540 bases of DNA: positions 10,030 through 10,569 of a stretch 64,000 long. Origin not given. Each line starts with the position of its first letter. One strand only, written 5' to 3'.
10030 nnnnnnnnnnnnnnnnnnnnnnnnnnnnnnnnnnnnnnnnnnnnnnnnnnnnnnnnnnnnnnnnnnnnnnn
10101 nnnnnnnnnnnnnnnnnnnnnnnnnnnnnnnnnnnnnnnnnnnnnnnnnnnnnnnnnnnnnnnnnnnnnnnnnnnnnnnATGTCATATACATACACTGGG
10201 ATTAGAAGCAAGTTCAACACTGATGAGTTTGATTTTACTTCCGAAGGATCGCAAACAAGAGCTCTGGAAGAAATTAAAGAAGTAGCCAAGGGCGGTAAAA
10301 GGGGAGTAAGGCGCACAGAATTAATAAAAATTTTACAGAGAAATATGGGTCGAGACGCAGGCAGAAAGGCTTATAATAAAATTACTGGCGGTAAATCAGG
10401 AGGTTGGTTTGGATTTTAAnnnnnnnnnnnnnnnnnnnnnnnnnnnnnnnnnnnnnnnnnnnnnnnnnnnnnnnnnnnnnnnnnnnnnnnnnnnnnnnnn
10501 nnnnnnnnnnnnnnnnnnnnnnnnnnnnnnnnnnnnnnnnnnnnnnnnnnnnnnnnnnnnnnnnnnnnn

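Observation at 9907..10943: rpmH-rnpA-yidD-yidC-jag cluster lacks dnaA; in its place are two basic Gly-rich repeat proteins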

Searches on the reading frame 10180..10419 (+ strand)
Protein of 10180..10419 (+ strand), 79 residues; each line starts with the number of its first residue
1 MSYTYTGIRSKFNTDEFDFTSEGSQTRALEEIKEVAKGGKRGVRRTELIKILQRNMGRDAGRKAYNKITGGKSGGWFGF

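Call 3: search_protein_families(library=pfam, proteins=[window:10180-10419:+], max_evalue=1)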
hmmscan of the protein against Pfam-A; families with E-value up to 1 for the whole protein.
window:10180-10419:+ (79 aa): 0 families

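Call 8: find_homologous_proteins(query=window:10180-10419:+, max_evalue=0.01)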
Query window:10180-10419:+ (79 aa): 2 proteins with E <= 0.01 among 3 candidates.
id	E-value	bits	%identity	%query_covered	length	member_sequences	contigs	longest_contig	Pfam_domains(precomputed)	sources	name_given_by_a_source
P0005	1.8e-44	167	100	100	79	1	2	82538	-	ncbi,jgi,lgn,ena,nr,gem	ncbi:hypothetical protein KJ903_03010 [Patescibacteria group bacterium]|nr:hypothetical protein [Pat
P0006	5.3e-39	149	87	100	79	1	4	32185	-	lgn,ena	-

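Call 12: search_protein_families(library=ncbifam, proteins=[window:10180-10419:+], max_evalue=1)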
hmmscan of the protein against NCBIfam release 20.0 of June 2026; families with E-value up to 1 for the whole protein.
window:10180-10419:+ (79 aa): 0 families
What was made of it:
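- On Known nucleoid-associated or ribosomal protein families: No hits (calls 3, 12).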

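Call 27: find_homologous_proteins(query=A3, max_evalue=0.01)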
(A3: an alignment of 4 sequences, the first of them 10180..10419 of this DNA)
Query A3 (4 sequences) (79 aa, profile of the alignment): 7 proteins with E <= 0.01 among 104 candidates.
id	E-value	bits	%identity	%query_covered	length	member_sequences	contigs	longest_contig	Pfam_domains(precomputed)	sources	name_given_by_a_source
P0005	1.7e-36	142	100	100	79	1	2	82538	-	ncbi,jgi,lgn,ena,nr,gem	ncbi:hypothetical protein KJ903_03010 [Patescibacteria group bacterium]|nr:hypothetical protein [Pat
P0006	1.9e-36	142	87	100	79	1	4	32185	-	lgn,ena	-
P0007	1.5e-34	136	51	87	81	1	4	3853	-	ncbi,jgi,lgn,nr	ncbi:MAG: hypothetical protein HQ530_01360 [Parcubacteria group bacterium]|nr:hypothetical protein [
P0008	1.9e-25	107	51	87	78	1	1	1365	-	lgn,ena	-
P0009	2.1e-24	104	29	67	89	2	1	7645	-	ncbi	ncbi:MAG: hypothetical protein ABII72_05185 [Parcubacteria group bacterium]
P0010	6.7e-17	80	25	67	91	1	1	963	-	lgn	-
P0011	2.8e-10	58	-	-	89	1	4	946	-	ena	-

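Call 44: predict_structure(alignment_id=A4)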
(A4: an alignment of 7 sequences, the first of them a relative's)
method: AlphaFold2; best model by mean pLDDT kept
length: 79 residues; sequences in the alignment: 7
mean_pLDDT: 82.3   pTM: 0.69
mean pLDDT of the five models: 82.3, 79.0, 77.2, 76.4, 73.6
residues with pLDDT >= 90: 25; 70-90: 44; 50-70: 3; < 50: 7
segments of 3 or more residues with pLDDT < 50: 73-79
pLDDT, mean of each block of 10 residues (from residue 1): 82 83 89 86 89 92 88 46
secondary structure, 60 per line:
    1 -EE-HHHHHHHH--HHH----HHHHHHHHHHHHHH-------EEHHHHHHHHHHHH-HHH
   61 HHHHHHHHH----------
elements in order: H5-12 H22-35 H45-56 H58-69

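Call 47: fold_search(model_id=the predicted structure, library=pdb)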
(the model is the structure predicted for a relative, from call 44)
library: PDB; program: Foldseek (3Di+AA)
matches with E <= 10: 63; with E <= 0.001: 0
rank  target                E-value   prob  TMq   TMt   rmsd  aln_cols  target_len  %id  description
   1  6kp1_A                1.6e+00  0.35  0.44  0.10   4.9        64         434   16  Crystal structure of two domain M1 zinc metallopeptidase E323A mutant bound to L-methionine amino acid (released 2020-06-24)
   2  6a8z_B                2.0e+00  0.30  0.46  0.11   4.1        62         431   13  Crystal structure of M1 zinc metallopeptidase from Deinococcus radiodurans (released 2019-07-17)
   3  4ofe_A                2.3e+00  0.20  0.47  0.30   6.9        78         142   14  Structural basis for thymine glycosylase activity on T:O6-methylG mismatch by methyl-CpG binding domain protein 4: Imp (released 2015-04-22)
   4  9fvr_D                2.4e+00  0.15  0.40  0.26   5.4        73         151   11  Transcription repressor NrdR from E. coli, ATP/dATP-bound state, SeMet protein (released 2025-03-19)
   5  6koy_A                2.6e+00  0.25  0.44  0.10   4.8        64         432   16  Crystal structure of two domain M1 Zinc metallopeptidase E323A mutant bound to L-tryptophan amino acid (released 2020-01-22)
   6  9fvr_B                2.9e+00  0.15  0.44  0.27   5.2        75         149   12  Transcription repressor NrdR from E. coli, ATP/dATP-bound state, SeMet protein (released 2025-03-19)
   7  6iff_A                3.1e+00  0.21  0.44  0.10   4.9        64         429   16  Crystal structure of M1 zinc metallopeptidase E323A mutant from Deinococcus radiodurans (released 2019-09-25)
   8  3r2d_A                3.1e+00  0.14  0.40  0.27   5.1        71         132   10  Crystal Structure of Antitermination Factors NusB and NusE in complex with dsRNA (released 2011-06-22)
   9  6koz_B                3.4e+00  0.20  0.43  0.10   4.9        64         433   16  Crystal structure of two domain M1 zinc metallopeptidase E323 mutant bound to L-Leucine amino acid (released 2020-01-22)
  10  3r2c_A                3.4e+00  0.14  0.41  0.28   5.4        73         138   10  Crystal Structure of Antitermination Factors NusB and NusE in complex with BoxA RNA (released 2011-06-22)
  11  3rpm_A                3.4e+00  0.04  0.22  0.07   9.1        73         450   11  Crystal structure of the first GH20 domain of a novel Beta-N-acetyl-hexosaminidase StrH from Streptococcus pneumoniae  (released 2011-10-26)
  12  1tzv                  3.9e+00  0.10  0.38  0.25   5.2        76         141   14  T. maritima NusB, P3121, Form 1 (released 2004-08-31)
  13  6a8z_A                4.4e+00  0.18  0.47  0.11   4.0        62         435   13  Crystal structure of M1 zinc metallopeptidase from Deinococcus radiodurans (released 2019-07-17)
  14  6mit_E                4.4e+00  0.06  0.30  0.12   9.8        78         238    6  LptBFGC from Enterobacter cloacae (released 2019-03-27)
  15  7uj6_D                4.4e+00  0.04  0.28  0.19   7.7        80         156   14  Outer Surface Protein C Type K (released 2023-04-05)
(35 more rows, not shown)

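Call 49: search_protein_families(library=phrogs, proteins=[P0005, P0009, P0007], max_evalue=1)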
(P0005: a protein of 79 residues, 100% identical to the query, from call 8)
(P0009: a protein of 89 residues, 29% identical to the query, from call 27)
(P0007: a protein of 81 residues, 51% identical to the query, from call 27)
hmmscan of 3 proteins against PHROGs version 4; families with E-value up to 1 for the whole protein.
P0005 (79 aa): 0 families

P0009 (89 aa): 0 families

P0007 (81 aa): 0 families

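Call 51: search_solved_structures(query=A4, max_evalue=10)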
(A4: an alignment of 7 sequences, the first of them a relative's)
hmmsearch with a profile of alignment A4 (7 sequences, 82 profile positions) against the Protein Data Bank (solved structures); distinct sequences matched with E-value up to 10: 14.
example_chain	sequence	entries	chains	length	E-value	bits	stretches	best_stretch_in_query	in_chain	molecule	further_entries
2k7c_A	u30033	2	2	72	0.099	16.6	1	28-63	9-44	Calcium-binding protein 1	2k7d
3ox5_A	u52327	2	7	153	0.21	15.6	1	28-63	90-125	Calcium-binding protein 1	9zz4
2lan_A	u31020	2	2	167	0.25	15.3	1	28-63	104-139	Calcium-binding protein 1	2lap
3j15_B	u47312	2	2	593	0.28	15.2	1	14-61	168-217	ABC transporter ATP-binding protein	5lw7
3bk7_A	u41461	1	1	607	0.29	15.1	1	14-61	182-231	ABC transporter ATP-binding protein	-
9fqr_Pk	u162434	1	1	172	0.32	14.9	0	26-54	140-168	Centrin-2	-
3kf9_A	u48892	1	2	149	0.52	14.3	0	25-60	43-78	Caltractin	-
9d2f_S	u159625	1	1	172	0.64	14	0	25-59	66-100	Centrin-2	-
3ox6_A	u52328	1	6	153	0.7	13.9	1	28-63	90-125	Calcium-binding protein 1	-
4pel_A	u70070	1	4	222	0.71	13.8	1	42-69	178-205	Penicillin G acylase subunit alpha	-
3bbd_A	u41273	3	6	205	0.87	13.6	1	6-56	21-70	Ribosome biogenesis protein NEP1-like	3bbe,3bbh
4pem_A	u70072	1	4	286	1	13.3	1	42-69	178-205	Penicillin G acylase Alpha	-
28js_K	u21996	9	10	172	1.3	13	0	28-54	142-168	Centrin-2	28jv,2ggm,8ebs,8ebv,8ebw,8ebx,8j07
2obh_A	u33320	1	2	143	1.6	12.8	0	28-54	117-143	Centrin-2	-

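Call 61: find_encoding_contigs(protein=P0008, flank=3000, max_places=3)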
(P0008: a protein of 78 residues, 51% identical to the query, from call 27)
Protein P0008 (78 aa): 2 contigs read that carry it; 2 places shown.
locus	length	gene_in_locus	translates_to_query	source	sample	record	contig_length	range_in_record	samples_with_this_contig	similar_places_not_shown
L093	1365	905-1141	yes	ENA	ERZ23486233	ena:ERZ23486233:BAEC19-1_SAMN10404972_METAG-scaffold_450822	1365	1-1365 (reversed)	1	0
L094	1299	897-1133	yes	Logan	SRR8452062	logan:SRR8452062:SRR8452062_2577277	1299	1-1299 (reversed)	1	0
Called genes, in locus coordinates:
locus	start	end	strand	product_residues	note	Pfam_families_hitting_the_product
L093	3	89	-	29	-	?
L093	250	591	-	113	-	PF00825:Ribonuclease_P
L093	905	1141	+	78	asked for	-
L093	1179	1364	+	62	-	?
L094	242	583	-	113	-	PF00825:Ribonuclease_P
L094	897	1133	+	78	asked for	-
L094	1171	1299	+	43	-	?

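Call 62: find_encoding_contigs(protein=P0011, flank=3000, max_places=4)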
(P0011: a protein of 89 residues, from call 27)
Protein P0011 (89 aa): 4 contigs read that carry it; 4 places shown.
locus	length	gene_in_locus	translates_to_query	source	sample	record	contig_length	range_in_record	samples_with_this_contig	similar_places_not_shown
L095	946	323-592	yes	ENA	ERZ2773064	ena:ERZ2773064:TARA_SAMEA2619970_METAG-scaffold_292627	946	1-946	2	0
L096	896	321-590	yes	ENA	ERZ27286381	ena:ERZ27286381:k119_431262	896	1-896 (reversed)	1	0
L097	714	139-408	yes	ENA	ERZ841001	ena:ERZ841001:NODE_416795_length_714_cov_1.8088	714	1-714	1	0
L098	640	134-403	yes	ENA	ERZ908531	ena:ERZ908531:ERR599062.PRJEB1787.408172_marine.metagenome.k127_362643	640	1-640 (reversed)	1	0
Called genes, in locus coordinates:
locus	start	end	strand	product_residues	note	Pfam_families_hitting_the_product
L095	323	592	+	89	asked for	-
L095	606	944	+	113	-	?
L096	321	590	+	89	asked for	-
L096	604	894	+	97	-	?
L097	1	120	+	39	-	?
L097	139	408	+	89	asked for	-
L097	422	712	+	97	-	?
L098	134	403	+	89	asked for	-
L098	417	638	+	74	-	?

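Call 68: search_protein_families(library=padloc, proteins=[P0005, P0009, P0007, P0011], max_evalue=1)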
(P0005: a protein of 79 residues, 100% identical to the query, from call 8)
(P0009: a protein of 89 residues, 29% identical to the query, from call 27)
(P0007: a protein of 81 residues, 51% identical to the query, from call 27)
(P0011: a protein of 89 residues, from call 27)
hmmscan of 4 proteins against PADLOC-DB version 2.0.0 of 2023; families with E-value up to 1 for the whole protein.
P0005 (79 aa): 0 families

P0009 (89 aa): 0 families

P0007 (81 aa): 0 families

P0011 (89 aa): 0 families
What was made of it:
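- On Type II toxin-antitoxin or defence system: PADLOC, Pfam and PHROGs gave no hits (calls 3, 49, 68).
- Checked: Neither protein matches Pfam, NCBIfam, PHROGs or PADLOC (calls 3, 12, 49, 68).
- Pfam, NCBIfam, PHROGs and PADLOC gave nothing (calls 3, 12, 49, 68).
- Tried and rejected: Pfam, NCBIfam, PHROGs and PADLOC gave nothing for A, B or their homologues (calls 3, 12, 49, 68).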

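Call 71: fold_search(model_id=the predicted structure, library=viral)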
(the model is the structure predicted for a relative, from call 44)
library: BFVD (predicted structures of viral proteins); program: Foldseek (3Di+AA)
matches with E <= 10: 114; with E <= 0.001: 0
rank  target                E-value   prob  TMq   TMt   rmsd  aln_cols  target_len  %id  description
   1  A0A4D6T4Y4            9.7e-01  0.20  0.33  0.27   6.7        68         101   20  (no name in the UniProt tables at hand)
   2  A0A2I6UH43            1.3e+00  0.33  0.42  0.21   4.9        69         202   10  Uncharacterized protein [Salinibacter phage M31CR41-2]
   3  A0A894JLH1            2.0e+00  0.16  0.38  0.12   5.7        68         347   13  (no name in the UniProt tables at hand)
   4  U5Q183                2.2e+00  0.09  0.34  0.39   6.1        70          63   21  Uncharacterized protein [Bacillus phage Spock]
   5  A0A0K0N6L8            2.5e+00  0.15  0.39  0.20   4.9        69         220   13  (no name in the UniProt tables at hand)
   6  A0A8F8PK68            2.5e+00  0.08  0.30  0.25   8.5        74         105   23  Mitochondrial antiviral-signaling protein [Clandestinovirus]
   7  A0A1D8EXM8            2.7e+00  0.14  0.39  0.11   8.9        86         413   10  Putative DNA primase-helicase subunit [Campylobacter phage vB_CjeM_Los1]
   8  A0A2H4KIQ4            3.0e+00  0.30  0.58  0.47   3.6        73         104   15  (no name in the UniProt tables at hand)
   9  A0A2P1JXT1            3.0e+00  0.07  0.31  0.22   6.8        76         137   10  DUF732 domain-containing protein [Rhodococcus phage Finch]
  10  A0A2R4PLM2            3.2e+00  0.08  0.30  0.12   6.9        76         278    6  (no name in the UniProt tables at hand)
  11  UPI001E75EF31         3.2e+00  0.04  0.25  0.18   9.6        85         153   18  (no name look-up for this kind of identifier)
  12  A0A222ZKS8            3.6e+00  0.11  0.37  0.26   5.6        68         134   13  DUF732 domain-containing protein [Mycobacterium phage Hurricane]
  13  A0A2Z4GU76            3.6e+00  0.07  0.33  0.11   5.6        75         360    5  (no name in the UniProt tables at hand)
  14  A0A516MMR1            3.6e+00  0.03  0.25  0.19  13.2        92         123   13  (no name in the UniProt tables at hand)
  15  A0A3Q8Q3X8            3.6e+00  0.03  0.23  0.11  12.7        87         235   18  Uncharacterized protein [Sulfolobales Beppu filamentous virus 3]
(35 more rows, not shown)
